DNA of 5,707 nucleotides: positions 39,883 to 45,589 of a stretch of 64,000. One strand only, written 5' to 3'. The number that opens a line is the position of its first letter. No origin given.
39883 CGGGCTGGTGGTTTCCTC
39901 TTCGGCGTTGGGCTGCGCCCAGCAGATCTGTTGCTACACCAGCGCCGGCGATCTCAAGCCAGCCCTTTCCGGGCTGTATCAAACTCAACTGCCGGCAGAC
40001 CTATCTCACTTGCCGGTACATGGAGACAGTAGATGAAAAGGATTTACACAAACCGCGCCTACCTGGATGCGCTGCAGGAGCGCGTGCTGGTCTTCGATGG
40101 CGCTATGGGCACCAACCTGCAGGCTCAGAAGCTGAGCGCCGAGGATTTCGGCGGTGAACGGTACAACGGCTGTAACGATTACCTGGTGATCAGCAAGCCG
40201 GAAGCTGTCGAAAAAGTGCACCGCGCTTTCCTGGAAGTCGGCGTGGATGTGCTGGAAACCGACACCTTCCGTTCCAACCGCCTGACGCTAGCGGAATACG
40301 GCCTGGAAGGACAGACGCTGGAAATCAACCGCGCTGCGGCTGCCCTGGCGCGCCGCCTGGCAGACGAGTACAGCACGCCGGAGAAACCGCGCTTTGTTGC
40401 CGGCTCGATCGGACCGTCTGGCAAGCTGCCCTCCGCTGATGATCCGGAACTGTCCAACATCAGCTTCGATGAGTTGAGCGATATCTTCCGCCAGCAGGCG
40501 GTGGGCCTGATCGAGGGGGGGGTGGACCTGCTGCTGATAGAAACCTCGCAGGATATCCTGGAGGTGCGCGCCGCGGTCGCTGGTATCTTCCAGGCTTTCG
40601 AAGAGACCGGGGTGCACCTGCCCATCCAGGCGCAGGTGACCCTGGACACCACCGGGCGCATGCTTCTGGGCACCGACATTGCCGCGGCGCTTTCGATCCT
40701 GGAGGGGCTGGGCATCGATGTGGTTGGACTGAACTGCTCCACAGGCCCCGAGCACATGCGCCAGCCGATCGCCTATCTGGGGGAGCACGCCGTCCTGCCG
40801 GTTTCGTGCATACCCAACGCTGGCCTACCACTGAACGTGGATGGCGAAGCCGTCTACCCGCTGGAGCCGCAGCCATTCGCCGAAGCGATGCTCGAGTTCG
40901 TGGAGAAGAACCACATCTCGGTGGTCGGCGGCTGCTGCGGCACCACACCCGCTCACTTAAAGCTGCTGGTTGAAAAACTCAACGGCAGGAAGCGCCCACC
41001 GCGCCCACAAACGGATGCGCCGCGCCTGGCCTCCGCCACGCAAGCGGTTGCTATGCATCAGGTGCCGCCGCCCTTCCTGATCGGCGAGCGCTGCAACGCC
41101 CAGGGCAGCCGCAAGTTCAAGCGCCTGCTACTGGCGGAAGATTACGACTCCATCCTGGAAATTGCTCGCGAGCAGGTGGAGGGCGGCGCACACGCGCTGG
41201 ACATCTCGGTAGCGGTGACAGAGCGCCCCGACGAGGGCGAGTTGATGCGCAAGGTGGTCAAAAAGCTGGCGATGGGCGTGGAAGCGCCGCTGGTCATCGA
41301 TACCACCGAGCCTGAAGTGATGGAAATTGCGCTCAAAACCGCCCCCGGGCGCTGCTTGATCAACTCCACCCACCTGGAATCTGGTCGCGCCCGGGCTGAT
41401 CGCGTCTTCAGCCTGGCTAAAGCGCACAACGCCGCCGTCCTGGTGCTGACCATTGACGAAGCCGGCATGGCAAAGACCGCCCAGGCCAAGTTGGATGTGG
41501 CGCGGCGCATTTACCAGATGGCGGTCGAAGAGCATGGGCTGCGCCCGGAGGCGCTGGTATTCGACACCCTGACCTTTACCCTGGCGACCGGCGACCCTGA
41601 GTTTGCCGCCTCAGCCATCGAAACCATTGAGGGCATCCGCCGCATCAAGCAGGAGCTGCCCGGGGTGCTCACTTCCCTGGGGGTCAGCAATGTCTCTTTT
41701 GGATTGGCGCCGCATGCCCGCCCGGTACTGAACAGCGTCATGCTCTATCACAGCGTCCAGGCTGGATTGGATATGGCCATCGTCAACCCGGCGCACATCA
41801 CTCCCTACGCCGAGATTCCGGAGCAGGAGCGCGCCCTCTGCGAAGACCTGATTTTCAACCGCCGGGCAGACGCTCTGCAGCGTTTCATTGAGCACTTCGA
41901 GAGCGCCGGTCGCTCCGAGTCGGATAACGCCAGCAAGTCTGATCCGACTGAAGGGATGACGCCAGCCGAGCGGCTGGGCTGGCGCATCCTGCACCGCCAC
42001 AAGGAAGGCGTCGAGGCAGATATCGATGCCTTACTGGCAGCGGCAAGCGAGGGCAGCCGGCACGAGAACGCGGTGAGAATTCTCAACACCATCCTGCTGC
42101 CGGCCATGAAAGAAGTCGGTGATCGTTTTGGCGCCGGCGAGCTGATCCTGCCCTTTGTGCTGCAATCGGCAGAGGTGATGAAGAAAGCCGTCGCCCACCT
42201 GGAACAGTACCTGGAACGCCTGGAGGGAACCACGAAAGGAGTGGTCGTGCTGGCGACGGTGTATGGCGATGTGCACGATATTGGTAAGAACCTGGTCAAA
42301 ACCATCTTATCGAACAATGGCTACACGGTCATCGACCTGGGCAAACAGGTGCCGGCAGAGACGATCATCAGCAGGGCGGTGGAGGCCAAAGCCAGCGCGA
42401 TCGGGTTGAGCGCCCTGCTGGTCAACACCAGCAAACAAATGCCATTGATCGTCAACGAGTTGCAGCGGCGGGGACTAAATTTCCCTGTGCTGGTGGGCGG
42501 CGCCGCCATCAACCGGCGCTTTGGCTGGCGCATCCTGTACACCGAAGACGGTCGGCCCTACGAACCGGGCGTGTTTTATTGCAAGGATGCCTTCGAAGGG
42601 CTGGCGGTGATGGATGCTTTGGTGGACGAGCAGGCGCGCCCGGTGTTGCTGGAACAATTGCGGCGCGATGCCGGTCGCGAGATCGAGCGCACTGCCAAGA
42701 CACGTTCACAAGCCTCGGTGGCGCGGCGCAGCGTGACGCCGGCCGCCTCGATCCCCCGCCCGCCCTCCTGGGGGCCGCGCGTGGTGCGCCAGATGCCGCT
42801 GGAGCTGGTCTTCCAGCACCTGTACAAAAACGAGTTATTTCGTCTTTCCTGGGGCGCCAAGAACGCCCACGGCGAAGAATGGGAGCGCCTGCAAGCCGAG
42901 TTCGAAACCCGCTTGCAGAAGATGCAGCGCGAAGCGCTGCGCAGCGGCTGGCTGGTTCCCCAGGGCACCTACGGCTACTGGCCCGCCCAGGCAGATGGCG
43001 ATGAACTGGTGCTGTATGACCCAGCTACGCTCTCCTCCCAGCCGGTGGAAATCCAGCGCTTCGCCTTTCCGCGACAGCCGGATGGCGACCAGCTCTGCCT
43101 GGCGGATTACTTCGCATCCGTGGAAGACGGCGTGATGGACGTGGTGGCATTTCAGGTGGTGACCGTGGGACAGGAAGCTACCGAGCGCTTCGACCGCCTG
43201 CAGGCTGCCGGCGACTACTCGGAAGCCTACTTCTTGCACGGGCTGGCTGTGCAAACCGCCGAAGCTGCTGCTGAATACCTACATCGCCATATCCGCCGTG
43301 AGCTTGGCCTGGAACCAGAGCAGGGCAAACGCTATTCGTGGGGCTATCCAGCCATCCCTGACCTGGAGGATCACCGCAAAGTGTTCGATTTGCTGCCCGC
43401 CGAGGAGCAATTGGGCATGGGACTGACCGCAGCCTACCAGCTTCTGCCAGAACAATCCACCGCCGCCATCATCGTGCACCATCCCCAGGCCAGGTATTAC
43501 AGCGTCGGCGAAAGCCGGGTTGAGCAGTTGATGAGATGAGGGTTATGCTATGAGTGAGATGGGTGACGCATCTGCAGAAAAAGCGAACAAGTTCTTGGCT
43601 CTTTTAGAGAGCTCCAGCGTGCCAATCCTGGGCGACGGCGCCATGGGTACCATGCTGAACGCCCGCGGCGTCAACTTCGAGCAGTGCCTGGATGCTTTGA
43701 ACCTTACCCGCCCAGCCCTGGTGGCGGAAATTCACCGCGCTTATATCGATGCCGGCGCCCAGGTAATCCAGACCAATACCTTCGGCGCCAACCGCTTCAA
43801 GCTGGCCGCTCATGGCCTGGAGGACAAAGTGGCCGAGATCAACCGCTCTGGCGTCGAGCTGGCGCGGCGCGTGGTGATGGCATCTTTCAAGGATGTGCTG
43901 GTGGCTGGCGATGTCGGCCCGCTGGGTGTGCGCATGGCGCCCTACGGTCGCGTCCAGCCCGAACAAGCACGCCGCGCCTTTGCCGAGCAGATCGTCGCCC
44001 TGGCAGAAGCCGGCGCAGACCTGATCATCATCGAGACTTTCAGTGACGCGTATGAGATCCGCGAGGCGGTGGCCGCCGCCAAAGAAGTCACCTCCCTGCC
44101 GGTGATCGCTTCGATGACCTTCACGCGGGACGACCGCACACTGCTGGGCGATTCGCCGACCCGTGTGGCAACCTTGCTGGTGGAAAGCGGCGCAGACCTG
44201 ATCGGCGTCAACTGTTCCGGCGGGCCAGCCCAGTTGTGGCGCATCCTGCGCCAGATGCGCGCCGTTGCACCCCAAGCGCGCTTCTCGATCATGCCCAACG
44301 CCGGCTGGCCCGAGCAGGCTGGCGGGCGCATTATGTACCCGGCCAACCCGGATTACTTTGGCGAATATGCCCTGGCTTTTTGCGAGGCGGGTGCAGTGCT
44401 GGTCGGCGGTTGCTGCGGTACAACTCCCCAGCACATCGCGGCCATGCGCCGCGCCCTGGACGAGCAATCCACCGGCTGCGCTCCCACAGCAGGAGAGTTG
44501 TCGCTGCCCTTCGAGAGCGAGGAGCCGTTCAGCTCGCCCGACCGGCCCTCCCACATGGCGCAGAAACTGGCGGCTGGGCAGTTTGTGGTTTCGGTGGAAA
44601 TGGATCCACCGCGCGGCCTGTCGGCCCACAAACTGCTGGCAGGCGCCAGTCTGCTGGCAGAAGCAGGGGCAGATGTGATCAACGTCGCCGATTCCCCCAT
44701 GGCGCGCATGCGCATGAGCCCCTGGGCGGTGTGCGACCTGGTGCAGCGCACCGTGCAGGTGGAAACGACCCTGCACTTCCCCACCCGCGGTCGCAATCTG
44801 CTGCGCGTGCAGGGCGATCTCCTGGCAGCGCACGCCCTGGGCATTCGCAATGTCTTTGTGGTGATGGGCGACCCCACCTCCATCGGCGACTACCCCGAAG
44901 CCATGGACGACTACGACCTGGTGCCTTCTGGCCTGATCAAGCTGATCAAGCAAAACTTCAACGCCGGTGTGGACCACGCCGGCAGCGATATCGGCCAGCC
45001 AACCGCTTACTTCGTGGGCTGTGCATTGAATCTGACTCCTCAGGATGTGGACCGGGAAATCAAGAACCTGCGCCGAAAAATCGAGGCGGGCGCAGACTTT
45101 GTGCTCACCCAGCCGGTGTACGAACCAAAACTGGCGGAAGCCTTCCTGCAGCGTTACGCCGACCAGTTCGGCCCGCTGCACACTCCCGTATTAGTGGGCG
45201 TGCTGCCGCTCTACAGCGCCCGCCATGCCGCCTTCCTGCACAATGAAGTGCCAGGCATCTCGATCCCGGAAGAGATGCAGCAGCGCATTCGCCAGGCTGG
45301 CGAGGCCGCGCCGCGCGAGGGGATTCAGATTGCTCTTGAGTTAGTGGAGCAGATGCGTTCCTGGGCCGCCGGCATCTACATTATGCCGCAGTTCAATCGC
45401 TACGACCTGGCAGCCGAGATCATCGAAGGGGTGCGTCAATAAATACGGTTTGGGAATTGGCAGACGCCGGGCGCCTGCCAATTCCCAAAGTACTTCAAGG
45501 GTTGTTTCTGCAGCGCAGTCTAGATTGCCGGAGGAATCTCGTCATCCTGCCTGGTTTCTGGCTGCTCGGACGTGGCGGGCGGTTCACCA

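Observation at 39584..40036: Uncharacterised ~150-aa ORF between the SAM-I riboswitch and metH, translationally coupled to metH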

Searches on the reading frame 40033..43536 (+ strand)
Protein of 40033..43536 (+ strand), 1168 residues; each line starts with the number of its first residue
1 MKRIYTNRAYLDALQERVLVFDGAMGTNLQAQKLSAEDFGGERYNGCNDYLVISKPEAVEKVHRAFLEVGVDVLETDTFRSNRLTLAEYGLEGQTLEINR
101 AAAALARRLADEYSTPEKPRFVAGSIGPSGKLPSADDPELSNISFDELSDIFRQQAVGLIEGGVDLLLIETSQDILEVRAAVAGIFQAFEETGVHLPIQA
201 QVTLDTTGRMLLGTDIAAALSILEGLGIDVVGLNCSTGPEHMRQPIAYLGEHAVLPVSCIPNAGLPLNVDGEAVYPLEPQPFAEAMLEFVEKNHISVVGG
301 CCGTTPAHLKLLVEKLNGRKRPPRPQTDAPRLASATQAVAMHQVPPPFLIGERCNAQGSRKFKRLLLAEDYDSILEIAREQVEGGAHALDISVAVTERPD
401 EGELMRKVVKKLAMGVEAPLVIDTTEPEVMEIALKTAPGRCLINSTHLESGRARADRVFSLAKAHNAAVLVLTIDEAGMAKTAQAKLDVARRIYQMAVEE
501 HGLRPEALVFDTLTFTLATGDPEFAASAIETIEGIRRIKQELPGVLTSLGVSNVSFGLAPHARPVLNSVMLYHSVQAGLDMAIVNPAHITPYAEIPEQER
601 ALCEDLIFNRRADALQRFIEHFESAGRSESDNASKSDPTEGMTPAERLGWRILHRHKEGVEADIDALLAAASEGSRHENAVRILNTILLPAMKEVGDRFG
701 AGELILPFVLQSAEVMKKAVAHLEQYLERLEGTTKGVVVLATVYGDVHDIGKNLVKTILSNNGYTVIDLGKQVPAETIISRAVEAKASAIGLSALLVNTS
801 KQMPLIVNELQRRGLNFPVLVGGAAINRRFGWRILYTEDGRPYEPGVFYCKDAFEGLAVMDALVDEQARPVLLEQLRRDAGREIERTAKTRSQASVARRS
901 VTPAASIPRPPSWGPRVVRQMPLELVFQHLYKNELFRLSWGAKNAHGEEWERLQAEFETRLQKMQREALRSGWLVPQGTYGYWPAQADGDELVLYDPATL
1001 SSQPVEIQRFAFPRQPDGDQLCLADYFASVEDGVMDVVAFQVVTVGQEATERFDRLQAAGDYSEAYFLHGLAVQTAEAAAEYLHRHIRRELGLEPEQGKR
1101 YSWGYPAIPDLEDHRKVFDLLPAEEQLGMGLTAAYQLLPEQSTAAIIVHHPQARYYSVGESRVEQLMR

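Call 77: search_protein_families(library=pfam, proteins=[window:40033-43536:+], max_evalue=0.0001)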
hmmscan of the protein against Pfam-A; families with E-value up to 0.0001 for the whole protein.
window:40033-43536:+ (1168 aa): 6 families
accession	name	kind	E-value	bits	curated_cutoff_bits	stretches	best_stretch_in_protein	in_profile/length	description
PF02574.22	S-methyl_trans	-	6.9e-82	275.9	22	1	19-315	1-282/283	Homocysteine S-methyltransferase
PF00809.28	Pterin_bind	-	5.6e-41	141.2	25.5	1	351-585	1-244/244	Pterin binding enzyme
PF02965.22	Met_synt_B12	-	7.7e-36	124.4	25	1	945-1166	32-265/273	Vitamin B12 dependent methionine synthase, activation domain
PF02310.24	B12-binding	-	2.1e-20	73.2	32.1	1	737-825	2-90/121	B12 binding domain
PF02607.22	B12-binding_2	-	1.2e-17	64.3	23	1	646-724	3-74/74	B12 binding domain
PF03599.22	CdhD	-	2e-07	30.5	24.8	1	370-488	51-165/387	CO dehydrogenase/acetyl-CoA synthase delta subunit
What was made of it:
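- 40033..43539 (+): metH, cobalamin-dependent methionine synthase with all five domains. Its ATG overlaps the small gene's TGA. Pfam PF02574, PF00809, PF02607, PF02310, PF02965 (call 77).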

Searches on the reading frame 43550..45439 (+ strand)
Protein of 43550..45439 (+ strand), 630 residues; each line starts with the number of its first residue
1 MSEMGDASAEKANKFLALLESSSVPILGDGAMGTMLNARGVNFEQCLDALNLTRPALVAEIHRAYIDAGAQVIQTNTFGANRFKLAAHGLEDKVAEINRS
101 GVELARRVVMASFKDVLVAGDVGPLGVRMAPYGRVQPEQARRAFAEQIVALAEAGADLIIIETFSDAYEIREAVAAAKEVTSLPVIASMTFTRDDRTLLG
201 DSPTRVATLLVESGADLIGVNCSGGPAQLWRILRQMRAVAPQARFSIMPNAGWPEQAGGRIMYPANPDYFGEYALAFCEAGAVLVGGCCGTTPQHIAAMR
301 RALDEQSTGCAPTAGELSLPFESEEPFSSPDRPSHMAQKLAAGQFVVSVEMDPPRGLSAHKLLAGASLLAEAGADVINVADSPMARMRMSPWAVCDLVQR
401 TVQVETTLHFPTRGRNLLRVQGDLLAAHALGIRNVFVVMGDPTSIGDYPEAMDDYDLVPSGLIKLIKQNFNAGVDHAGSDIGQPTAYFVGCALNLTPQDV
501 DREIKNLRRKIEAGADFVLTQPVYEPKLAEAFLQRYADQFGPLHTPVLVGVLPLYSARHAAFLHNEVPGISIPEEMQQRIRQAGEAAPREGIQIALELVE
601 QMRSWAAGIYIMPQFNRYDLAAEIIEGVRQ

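Call 60: search_protein_families(library=pfam, proteins=[window:43550-45439:+], max_evalue=0.001)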
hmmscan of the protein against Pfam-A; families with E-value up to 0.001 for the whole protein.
window:43550-45439:+ (630 aa): 2 families
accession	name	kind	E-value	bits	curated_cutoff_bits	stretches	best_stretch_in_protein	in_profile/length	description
PF02574.22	S-methyl_trans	-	9.9e-75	252.5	22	1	27-303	2-283/283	Homocysteine S-methyltransferase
PF02219.23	MTHFR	-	4.8e-31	108.6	24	1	336-625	2-283/287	Methylenetetrahydrofolate reductase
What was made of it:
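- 43550..45442 (+): yitJ-like fusion (homocysteine S-methyltransferase domain plus MTHFR), the last gene of the operon. Pfam PF02574 + PF02219 (call 60).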
